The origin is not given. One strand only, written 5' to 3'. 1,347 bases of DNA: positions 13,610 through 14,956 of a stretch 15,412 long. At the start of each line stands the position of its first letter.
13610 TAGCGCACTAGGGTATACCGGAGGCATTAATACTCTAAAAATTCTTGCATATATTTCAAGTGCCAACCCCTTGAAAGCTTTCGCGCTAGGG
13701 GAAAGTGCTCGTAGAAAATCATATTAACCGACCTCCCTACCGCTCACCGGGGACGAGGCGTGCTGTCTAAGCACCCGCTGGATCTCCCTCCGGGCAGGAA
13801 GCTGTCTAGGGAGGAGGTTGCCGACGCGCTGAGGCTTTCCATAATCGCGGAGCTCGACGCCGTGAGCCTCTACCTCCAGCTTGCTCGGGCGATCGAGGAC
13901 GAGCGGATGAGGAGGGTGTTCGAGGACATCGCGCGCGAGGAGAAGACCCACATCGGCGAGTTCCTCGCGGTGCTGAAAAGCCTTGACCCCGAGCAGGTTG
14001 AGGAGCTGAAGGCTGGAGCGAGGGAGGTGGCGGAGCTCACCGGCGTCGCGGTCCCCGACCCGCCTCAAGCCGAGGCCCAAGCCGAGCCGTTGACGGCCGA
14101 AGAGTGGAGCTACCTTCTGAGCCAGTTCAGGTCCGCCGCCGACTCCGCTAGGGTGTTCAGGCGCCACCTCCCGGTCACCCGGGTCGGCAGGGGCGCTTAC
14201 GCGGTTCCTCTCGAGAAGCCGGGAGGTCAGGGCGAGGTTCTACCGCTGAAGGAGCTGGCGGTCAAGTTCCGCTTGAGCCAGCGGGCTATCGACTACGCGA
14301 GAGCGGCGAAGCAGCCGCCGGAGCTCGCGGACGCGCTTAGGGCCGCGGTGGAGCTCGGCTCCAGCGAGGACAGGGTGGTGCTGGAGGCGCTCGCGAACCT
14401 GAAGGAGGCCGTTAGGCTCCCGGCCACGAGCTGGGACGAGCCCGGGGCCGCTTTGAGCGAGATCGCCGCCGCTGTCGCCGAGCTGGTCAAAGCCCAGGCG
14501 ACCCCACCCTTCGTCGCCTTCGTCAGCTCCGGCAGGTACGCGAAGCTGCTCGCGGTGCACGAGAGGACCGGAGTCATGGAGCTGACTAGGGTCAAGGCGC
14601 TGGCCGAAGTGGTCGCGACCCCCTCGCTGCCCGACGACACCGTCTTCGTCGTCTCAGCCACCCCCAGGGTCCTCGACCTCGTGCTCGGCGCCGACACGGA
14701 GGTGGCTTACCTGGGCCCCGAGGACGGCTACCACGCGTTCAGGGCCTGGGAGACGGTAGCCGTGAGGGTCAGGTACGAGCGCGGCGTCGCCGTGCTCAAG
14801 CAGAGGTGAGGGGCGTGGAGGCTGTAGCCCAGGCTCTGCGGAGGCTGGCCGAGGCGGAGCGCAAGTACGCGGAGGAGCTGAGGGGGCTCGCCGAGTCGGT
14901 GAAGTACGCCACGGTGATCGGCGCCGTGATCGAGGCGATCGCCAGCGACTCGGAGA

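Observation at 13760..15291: Encapsulin nanocompartment module: Flp-fused (PfV-like) shell protein translationally coupled to a second, untagged ferritin-like protein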

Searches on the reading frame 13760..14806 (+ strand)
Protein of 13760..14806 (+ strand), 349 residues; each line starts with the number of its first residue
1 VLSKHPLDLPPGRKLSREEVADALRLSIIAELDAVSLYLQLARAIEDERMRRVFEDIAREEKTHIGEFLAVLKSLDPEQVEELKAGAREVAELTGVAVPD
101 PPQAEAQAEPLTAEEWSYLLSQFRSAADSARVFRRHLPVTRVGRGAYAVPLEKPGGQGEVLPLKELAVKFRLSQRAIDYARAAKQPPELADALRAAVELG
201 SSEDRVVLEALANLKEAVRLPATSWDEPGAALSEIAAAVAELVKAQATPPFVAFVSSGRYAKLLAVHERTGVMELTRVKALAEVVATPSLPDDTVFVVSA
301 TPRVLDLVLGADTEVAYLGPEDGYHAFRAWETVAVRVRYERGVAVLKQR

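Call 3: search_protein_families(library=pfam, proteins=[window:13760-14806:+], max_evalue=1)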
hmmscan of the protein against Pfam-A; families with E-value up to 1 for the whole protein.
window:13760-14806:+ (349 aa): 6 families
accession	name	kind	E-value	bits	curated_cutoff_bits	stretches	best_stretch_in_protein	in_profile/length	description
PF04454.18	Linocin_M18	-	1.2e-29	103.8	24.3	1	110-334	10-253/253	Encapsulating protein for peroxidase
PF02915.23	Rubrerythrin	-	1.8e-09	38.5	22.8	1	22-94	1-75/137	Rubrerythrin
PF22277.2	EncFtn-like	-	3.9e-05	23.8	27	1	25-84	20-79/85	EncFtn-like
PF09537.16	DUF2383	-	0.023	15.3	30.8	1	21-80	3-62/111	Domain of unknown function (DUF2383)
PF03232.19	COQ7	-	0.078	13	23.5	1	20-73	3-57/169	Ubiquinone biosynthesis protein COQ7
PF00210.30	Ferritin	-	0.1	12.9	24.5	1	24-76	4-59/142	Ferritin-like domain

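Call 4: search_protein_families(library=ncbifam, proteins=[window:13760-14806:+], max_evalue=1)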
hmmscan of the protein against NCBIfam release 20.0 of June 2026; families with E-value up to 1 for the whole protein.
window:13760-14806:+ (349 aa): 8 families
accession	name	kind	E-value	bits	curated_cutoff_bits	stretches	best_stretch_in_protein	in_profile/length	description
NF041155.2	encap_f1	equivalog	5.2e-29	101.4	100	1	109-341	6-256/261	family 1 encapsulin nanocompartment shell protein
NF058679.1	EncB_fam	subfamily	3.6e-22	78.6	90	1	11-112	12-113/117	encapsulin nanocompartment ferritin-likeEncB family encapsulin nanocompartment ferritin-like cargo protein cargo protein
TIGR04535.1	ferrit_encaps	subfamily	1.3e-15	57.4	125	1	16-95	11-92/114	encapsulin-associated ferritin-like protein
NF058678.1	EncB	exception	0.00033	20.9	210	1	19-84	11-75/160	encapsulin nanocompartment ferritin-like cargo protein EncB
NF010172.0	PRK13654.1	subfamily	0.0032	16.7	391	1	16-69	86-140/361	magnesium-protoporphyrin IX monomethyl ester cyclase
NF045676.1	FeExpMbfA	equivalog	0.041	13.3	450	1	29-78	105-154/318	iron exporter MbfA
NF033656.1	DMQ_monoox_COQ7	equivalog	0.057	13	180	1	16-66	39-89/205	2-polyprenyl-3-methyl-6-methoxy-1,4-benzoquinone monooxygenase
TIGR02029.1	AcsF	equivalog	0.092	11.8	192.5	1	17-70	71-126/337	magnesium-protoporphyrin IX monomethyl ester (oxidative) cyclase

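Call 7: find_encoding_contigs(protein=window:13760-14806:+, flank=10000, max_places=6)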
Protein window:13760-14806:+ (349 aa): 3 contigs read that carry it; 3 places shown.
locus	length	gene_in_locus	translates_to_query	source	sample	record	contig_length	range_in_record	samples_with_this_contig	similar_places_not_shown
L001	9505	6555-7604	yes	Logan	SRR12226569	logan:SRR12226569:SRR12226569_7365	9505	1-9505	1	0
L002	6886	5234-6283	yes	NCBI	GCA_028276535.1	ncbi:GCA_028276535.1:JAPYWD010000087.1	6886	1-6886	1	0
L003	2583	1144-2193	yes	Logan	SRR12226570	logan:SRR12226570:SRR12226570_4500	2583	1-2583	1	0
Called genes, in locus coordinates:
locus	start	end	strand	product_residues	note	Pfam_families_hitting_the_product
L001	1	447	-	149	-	?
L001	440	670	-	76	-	PF00037:Fer4 (faint), PF13459:Fer4_15, PF13370:Fer4_13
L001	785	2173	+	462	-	PF01637:ATPase_2, PF05621:TniB (weak), PF13191:AAA_16 (weak), PF13173:AAA_14 (weak), PF13401:AAA_22, PF03008:DUF234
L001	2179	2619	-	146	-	PF01451:LMWPc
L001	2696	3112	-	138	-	-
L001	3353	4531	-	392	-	PF01066:CDP-OH_P_transf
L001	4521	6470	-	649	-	PF00483:NTP_transferase, PF12804:NTP_transf_3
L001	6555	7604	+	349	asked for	PF02915:Rubrerythrin, PF04454:Linocin_M18, PF25209:Phage_capsid_4 (faint)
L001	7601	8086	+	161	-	-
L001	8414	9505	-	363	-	?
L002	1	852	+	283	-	?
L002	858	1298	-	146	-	PF01451:LMWPc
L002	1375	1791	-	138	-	-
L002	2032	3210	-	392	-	PF01066:CDP-OH_P_transf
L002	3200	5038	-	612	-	PF00483:NTP_transferase, PF12804:NTP_transf_3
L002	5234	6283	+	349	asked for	PF02915:Rubrerythrin, PF04454:Linocin_M18, PF25209:Phage_capsid_4 (faint)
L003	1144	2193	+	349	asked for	PF02915:Rubrerythrin, PF04454:Linocin_M18, PF25209:Phage_capsid_4 (faint)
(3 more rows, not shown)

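Call 10: find_related_loci(query=window:13760-14806:+, collection=genome_contigs, flank=5000)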
Query window:13760-14806:+ (349 aa) in genome_contigs; peptide patterns used: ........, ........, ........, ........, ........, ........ (x = any residue, [..] = any of these).
318 stretches matched a pattern; 164 encode a relative of the query (tblastn E <= 1e-3); the best 80 are kept; 80 distinct loci.
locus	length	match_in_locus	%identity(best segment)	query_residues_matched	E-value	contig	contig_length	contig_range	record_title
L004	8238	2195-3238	71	1-348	6e-167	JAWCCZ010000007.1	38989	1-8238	MAG: Thermofilaceae archaeon isolate JZ-1_201912_bins_31 JZ-1_201912_bins_31_scaffold_7, whole genome shotgun sequence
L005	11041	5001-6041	72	1-348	6e-164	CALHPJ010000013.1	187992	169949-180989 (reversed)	MAG: uncultured Thermofilaceae archaeon isolate S1_Bin_Bin_224_sub_1 genome assembly, contig: c_000000307580, whole geno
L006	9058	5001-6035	72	1-348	9e-163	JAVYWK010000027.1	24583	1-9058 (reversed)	MAG: Thermofilaceae archaeon isolate DRTY-2_202007_bins_31 DRTY-2_202007_bins_31_scaffold_27, whole genome shotgun seque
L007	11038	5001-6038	75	1-348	7e-163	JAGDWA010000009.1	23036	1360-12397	MAG: Thermofilum sp. isolate KUA_Bin21 NODE_392_length_23036_cov_4.096427, whole genome shotgun sequence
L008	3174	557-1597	64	1-348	4e-147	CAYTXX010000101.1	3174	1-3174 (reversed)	MAG TPA_asm: uncultured Desulfurococcaceae archaeon isolate SRP104967_co1_105 genome assembly, contig: NODE_9695_length_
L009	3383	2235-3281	62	1-348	3e-144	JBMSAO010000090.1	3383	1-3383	MAG: Desulfurococcaceae archaeon isolate Desulfurococcaceae-CON-C-r01 Desulfurococcaceae-CON-C-r01_k141_458912, whole ge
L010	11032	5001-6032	60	1-348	7e-137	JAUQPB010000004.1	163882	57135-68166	MAG: Thermoproteota archaeon isolate DRTY-1.bins.6.201808 NODE_54_length_163882_cov_125.111569, whole genome shotgun seq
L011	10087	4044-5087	61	1-348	2e-136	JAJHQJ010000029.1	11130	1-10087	MAG: Desulfurococcaceae archaeon isolate Bin S11 scaffold_1309_c1, whole genome shotgun sequence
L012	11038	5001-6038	62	1-348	1e-134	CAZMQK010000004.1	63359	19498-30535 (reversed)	MAG TPA_asm: uncultured Ignisphaera sp. isolate SRP104967_co1_37 genome assembly, contig: NODE_115_length_63359_cov_31.9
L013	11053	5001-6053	51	1-347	3e-114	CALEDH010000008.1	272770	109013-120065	MAG: uncultured Sulfolobales archaeon isolate S1_Bin_MAXBIN__086_1 genome assembly, contig: c_000000155991, whole genome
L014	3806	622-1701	49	1-348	4e-113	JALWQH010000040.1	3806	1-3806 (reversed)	MAG: Desulfurococcales archaeon isolate M2_metabat1_scaf2bin.040 M2_NODE_49732_length_3806_cov_9.321555, whole genome sh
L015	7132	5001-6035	52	1-348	4e-111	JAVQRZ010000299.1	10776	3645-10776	MAG: Candidatus Korarchaeum sp. isolate SKYBB_h_bin43 k141_548064, whole genome shotgun sequence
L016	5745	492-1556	51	1-346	3e-105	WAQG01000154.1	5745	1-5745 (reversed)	MAG: Candidatus Geoarchaeota archaeon isolate S146_104_esom k151_539640, whole genome shotgun sequence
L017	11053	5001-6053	49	1-348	1e-102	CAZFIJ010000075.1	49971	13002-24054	MAG TPA_asm: uncultured Nitrososphaerota archaeon isolate binchicken_co25_126 genome assembly, contig: k141_91473, whole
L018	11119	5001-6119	46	1-349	9e-99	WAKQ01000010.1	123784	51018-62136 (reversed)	MAG: Desulfurococcales archaeon isolate S013_73 k151_194085, whole genome shotgun sequence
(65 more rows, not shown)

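Call 34: search_protein_families(library=pfam, proteins=[L005:4343-4891:+, L008:127-459:+, L008:2090-2836:+, L013:4432-4983:+, L006:2944-3459:+], max_evalue=0.01)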
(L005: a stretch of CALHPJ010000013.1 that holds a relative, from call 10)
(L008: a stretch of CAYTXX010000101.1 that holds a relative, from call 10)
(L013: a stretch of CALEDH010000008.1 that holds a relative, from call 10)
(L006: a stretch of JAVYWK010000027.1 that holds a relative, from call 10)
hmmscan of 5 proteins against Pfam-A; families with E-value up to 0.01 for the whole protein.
L005:4343-4891:+ (183 aa): 3 families
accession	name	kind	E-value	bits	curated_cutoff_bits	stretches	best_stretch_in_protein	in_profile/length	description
PF02915.23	Rubrerythrin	-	6.7e-28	98.2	22.8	1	8-135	2-136/137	Rubrerythrin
PF21349.2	RUBY_RBDX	-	7.7e-12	44.9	26.5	1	152-180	1-29/30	Rubrerythrin, rubredoxin-like domain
PF23458.2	DUF7130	-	0.0025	18.1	35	1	151-178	53-81/89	Domain of unknown function (DUF7130)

L008:127-459:+ (111 aa): 4 families
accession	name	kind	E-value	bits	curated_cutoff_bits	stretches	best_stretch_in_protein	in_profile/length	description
PF21349.2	RUBY_RBDX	-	1.3e-13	50.5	26.5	1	4-32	1-29/30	Rubrerythrin, rubredoxin-like domain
PF23458.2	DUF7130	-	0.0023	18.3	35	1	3-37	53-88/89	Domain of unknown function (DUF7130)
PF14446.12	Prok-RING_1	-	0.003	17.9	29.1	1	5-31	6-32/54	Prokaryotic RING finger family 1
PF00301.25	Rubredoxin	-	0.006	17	23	0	4-16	2-14/47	Rubredoxin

L008:2090-2836:+ (249 aa): 1 family
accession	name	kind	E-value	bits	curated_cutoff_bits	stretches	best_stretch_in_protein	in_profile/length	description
PF02535.28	Zip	-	6.8e-19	68.7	35.1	2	104-244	174-322/323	ZIP Zinc transporter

L013:4432-4983:+ (184 aa): 4 families
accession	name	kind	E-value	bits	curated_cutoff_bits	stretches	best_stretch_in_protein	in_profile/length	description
PF02915.23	Rubrerythrin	-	2.4e-27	96.4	22.8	1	8-136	1-136/137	Rubrerythrin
PF21349.2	RUBY_RBDX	-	4.9e-13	48.7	26.5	1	153-181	1-29/30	Rubrerythrin, rubredoxin-like domain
PF19335.5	HMBD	-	0.00062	20.1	23.6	1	152-175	1-22/28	Heavy metal binding domain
PF23458.2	DUF7130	-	0.0092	16.3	35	0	152-180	53-82/89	Domain of unknown function (DUF7130)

L006:2944-3459:+ (172 aa): 1 family
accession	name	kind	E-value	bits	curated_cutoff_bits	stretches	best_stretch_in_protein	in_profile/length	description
PF01592.21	NifU_N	-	1.2e-36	126.1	22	1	9-132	2-124/127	NifU-like N terminal domain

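Call 38: search_solved_structures(query=window:13760-14806:+, max_evalue=0.001, show_alignments=1)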
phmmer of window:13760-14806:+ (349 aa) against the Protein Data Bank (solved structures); distinct sequences matched with E-value up to 0.001: 25.
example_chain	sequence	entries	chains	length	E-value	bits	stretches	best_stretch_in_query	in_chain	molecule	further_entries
2e0z_A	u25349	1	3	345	1.6e-52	182.4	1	1-346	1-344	Virus-like particle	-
5n5e_e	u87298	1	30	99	1.2e-26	97.4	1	6-96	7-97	PFC_05175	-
9i8e_C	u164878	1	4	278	7.4e-16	62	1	210-343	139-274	Encapsulin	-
9i8f_C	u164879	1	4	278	2e-15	60.6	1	210-343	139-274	Encapsulin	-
9fy6_A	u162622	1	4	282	2e-14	57.2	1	175-346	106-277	Bacteriocin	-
8rvj_A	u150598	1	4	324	4.1e-14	56.2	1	172-343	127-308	Type 1 encapsulin shell protein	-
7mh2_A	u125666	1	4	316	4.7e-14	56.1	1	172-343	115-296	T4GALA Engineered Protein Nanocage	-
6nj8_A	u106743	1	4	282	5.3e-14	55.9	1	172-343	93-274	Encapsulating protein for a DyP-type peroxidase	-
4pt2_P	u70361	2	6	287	9.7e-14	55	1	169-346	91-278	Encapsulin protein | Type 1 encapsulin shell protein EncA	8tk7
7s4q_A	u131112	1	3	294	9.8e-14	55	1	169-346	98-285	EncA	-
7s20_A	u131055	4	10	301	1.1e-13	54.9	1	169-346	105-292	EncA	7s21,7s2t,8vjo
8v4n_A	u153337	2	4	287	2.3e-11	47.2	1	169-346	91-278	Type 1 encapsulin shell protein EncA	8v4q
9b9i_A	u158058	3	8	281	1e-08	38.5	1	169-346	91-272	Type 1 encapsulin shell protein EncA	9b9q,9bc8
7s8t_A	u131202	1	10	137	1.1e-08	38.4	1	11-98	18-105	EncC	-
9zvv_A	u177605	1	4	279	2.4e-08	37.3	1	172-343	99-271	Type 1 encapsulin shell protein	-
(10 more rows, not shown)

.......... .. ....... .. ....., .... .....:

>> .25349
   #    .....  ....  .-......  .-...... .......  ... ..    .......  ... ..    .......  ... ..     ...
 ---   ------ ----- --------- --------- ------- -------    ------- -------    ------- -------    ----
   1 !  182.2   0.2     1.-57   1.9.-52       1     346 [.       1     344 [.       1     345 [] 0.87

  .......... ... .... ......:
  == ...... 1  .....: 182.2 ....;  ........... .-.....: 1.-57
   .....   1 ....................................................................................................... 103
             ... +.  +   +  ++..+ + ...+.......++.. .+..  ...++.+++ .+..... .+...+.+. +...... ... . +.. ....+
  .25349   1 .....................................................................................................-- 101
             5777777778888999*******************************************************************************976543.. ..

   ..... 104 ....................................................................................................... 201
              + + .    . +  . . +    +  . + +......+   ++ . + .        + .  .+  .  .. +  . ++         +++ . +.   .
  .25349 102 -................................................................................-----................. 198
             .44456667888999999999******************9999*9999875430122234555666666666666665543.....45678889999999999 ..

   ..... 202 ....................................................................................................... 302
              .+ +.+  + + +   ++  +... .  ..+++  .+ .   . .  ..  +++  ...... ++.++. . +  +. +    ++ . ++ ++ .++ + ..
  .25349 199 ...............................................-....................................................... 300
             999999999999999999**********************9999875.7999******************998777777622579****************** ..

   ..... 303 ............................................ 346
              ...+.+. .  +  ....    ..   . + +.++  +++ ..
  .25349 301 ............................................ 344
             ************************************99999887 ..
